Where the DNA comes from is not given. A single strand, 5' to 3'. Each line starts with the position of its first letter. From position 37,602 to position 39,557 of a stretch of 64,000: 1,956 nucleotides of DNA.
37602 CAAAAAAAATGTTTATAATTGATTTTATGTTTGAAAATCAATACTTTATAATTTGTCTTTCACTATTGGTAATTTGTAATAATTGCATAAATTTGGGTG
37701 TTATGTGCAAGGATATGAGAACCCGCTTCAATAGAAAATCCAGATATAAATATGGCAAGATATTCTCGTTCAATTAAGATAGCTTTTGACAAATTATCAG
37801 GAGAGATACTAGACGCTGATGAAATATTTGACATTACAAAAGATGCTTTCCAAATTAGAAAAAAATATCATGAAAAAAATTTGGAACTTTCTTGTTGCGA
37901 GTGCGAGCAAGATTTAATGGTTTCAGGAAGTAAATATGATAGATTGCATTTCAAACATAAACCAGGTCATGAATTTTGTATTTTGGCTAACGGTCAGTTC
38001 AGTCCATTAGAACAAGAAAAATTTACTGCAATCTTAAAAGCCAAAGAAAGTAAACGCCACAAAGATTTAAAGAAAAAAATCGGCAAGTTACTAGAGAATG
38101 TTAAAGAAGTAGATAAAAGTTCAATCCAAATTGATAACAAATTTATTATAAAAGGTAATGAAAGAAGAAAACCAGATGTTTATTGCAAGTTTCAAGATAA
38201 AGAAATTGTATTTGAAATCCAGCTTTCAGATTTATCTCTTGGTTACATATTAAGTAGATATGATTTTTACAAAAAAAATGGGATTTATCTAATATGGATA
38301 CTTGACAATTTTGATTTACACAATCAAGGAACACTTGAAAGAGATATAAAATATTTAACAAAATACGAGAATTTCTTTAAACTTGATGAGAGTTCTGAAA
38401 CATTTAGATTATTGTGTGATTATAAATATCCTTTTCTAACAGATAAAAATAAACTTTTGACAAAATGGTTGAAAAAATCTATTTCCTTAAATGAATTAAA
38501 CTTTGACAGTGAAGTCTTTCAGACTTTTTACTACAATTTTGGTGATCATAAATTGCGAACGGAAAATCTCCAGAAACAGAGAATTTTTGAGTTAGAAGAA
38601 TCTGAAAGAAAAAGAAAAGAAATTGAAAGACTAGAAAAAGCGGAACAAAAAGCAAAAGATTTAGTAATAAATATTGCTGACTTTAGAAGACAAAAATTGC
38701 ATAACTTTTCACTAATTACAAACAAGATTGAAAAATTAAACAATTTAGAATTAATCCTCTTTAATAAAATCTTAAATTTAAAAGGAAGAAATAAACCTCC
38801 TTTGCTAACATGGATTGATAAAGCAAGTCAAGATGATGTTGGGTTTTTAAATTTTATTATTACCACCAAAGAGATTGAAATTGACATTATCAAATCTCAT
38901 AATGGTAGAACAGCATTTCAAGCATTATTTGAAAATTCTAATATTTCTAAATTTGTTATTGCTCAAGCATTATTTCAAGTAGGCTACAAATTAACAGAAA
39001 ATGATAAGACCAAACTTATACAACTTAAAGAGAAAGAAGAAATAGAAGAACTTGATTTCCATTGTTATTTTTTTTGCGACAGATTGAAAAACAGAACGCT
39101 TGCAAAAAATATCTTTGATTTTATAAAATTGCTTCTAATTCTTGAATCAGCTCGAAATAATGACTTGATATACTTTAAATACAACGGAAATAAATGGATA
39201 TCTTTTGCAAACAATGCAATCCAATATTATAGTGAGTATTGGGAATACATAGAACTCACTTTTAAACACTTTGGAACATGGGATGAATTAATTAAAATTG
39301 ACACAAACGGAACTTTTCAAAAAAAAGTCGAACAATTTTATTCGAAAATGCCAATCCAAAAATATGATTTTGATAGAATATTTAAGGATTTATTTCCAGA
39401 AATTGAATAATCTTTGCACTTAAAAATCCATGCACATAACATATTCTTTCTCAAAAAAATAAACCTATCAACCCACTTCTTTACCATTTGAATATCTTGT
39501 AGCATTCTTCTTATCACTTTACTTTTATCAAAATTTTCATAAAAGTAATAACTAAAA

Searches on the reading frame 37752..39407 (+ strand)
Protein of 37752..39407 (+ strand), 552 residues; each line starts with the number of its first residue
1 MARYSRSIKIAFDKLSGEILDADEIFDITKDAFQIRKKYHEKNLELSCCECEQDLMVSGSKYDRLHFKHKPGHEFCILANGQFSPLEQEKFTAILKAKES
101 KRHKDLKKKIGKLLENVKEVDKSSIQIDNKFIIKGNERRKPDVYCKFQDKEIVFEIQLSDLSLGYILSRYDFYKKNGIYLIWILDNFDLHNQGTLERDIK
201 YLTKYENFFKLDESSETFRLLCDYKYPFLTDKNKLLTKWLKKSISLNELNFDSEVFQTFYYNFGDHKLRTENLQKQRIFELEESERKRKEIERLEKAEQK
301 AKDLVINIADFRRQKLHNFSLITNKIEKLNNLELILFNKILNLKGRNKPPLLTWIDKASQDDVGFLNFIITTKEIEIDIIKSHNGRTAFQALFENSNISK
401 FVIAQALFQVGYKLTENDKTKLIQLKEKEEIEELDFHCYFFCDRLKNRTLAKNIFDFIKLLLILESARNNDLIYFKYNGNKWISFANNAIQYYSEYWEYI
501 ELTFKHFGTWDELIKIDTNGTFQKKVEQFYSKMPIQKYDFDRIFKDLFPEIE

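Call 36: search_protein_families(library=pfam, proteins=[window:37752-39407:+], max_evalue=0.0001)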
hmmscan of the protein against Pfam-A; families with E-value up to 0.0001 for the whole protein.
window:37752-39407:+ (552 aa): 4 families
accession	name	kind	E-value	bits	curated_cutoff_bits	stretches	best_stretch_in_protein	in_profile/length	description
PF19500.6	DUF6035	-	1.9e-85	285.7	22.6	1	87-264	2-179/179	Domain of unknown function (DUF6035)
PF25167.1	DUF7829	-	9.8e-66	221.8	28.6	1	331-550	2-224/224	Domain of unknown function (DUF7829)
PF25169.1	DUF7830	-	6.8e-18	64.7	27.5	1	17-81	1-70/72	Domain of unknown function (DUF7830)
PF06054.18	CoiA_nuc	-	7.3e-10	39.6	20.3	1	99-222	1-116/158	Competence protein CoiA, nuclease-like domain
